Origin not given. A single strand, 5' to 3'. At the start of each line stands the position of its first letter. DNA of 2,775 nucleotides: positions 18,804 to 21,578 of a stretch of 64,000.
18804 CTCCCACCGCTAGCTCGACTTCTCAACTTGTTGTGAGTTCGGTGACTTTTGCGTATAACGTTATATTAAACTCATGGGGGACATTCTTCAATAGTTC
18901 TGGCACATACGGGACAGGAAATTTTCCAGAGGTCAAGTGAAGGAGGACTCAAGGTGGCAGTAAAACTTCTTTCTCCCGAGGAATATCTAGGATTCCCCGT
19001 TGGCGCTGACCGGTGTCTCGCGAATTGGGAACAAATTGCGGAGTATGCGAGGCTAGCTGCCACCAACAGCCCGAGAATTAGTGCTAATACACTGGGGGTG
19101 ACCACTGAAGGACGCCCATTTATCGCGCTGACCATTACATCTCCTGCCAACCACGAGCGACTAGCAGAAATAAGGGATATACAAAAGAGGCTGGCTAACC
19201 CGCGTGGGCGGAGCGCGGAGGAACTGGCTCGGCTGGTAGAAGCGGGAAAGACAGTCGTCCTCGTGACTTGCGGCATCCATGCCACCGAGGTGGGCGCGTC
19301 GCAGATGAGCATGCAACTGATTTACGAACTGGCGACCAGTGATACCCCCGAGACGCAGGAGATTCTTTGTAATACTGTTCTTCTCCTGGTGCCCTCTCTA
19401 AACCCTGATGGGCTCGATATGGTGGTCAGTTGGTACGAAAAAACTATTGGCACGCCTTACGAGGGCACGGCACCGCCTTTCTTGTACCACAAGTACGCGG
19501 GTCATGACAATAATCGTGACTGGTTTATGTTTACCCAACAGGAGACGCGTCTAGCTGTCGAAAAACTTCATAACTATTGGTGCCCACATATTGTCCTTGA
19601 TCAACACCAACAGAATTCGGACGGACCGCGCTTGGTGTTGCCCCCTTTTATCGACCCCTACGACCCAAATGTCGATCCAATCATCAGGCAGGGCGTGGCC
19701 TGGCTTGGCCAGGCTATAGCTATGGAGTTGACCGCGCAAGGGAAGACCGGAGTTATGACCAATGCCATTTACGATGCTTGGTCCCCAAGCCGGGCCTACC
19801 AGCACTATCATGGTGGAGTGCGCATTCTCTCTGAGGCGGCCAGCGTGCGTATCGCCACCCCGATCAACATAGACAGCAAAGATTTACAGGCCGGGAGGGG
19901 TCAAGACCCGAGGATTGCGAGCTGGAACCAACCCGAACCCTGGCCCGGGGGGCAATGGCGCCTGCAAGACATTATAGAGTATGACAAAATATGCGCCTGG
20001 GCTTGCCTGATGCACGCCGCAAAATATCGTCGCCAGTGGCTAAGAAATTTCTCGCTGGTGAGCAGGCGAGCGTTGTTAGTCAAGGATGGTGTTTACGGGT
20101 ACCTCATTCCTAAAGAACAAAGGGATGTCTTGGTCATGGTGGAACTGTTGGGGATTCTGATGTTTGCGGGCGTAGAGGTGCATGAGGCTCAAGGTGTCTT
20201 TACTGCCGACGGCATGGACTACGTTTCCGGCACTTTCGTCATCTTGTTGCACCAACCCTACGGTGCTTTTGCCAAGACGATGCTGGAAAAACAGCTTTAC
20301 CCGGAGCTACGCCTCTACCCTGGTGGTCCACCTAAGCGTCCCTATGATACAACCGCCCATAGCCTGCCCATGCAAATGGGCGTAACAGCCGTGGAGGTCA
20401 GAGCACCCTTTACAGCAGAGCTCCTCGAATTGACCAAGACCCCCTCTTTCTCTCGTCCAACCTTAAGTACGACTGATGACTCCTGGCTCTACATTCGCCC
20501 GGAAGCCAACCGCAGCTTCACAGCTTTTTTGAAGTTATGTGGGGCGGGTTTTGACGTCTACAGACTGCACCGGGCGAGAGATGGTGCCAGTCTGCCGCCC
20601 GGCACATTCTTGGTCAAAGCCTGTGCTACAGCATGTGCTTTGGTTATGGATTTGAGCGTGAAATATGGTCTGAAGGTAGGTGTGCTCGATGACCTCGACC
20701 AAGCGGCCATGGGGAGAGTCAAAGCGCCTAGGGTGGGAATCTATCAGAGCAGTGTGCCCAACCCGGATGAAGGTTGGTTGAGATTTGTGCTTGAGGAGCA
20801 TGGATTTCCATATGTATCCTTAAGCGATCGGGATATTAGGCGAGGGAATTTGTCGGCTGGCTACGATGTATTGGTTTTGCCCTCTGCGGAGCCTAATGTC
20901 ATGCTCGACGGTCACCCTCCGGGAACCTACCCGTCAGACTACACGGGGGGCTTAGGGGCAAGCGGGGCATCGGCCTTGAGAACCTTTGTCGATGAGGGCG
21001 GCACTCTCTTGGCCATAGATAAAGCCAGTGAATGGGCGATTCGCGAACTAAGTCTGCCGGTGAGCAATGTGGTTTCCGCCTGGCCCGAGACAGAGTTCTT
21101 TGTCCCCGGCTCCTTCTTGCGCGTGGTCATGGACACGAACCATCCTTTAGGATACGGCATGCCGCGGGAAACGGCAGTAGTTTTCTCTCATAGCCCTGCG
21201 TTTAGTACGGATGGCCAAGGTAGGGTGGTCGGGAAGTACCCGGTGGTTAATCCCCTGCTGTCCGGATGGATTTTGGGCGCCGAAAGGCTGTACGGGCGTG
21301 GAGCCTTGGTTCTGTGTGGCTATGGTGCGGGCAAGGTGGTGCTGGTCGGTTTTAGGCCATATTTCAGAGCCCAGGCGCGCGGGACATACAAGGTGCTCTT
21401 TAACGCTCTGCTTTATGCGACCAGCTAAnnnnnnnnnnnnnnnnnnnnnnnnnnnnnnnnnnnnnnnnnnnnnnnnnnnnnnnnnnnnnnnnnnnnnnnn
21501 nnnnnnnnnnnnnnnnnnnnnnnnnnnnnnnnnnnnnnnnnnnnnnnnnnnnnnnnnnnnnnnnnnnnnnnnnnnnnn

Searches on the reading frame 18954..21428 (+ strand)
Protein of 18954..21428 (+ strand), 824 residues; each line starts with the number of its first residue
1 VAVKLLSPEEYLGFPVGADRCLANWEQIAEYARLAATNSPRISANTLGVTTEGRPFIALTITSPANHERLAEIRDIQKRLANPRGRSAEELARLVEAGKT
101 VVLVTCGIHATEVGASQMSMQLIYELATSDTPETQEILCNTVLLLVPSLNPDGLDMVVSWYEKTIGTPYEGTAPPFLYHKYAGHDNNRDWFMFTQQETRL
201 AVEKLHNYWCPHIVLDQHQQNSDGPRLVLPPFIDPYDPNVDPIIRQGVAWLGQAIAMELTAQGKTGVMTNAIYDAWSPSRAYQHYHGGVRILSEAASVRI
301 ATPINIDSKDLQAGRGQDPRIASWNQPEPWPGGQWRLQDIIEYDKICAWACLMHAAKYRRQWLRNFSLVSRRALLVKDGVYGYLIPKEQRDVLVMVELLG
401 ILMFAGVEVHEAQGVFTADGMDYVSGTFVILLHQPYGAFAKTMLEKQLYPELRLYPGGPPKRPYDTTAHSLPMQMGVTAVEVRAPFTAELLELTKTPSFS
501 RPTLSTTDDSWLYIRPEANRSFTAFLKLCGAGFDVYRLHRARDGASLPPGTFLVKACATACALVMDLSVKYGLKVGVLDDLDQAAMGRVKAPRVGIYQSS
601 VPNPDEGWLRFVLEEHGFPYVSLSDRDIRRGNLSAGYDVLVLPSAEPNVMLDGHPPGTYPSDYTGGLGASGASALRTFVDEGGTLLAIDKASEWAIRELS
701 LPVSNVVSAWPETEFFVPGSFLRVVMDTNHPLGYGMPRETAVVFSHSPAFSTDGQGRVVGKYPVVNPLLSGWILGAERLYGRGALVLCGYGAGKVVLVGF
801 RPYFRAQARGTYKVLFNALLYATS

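Call 87: search_protein_families(library=pfam, proteins=[window:18954-21428:+], max_evalue=0.00001)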
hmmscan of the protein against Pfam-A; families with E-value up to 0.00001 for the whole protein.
window:18954-21428:+ (824 aa): 1 family
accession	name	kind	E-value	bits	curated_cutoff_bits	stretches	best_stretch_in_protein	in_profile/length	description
PF00246.29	Peptidase_M14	-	1.7e-19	71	21.6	1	32-190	5-133/286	Zinc carboxypeptidase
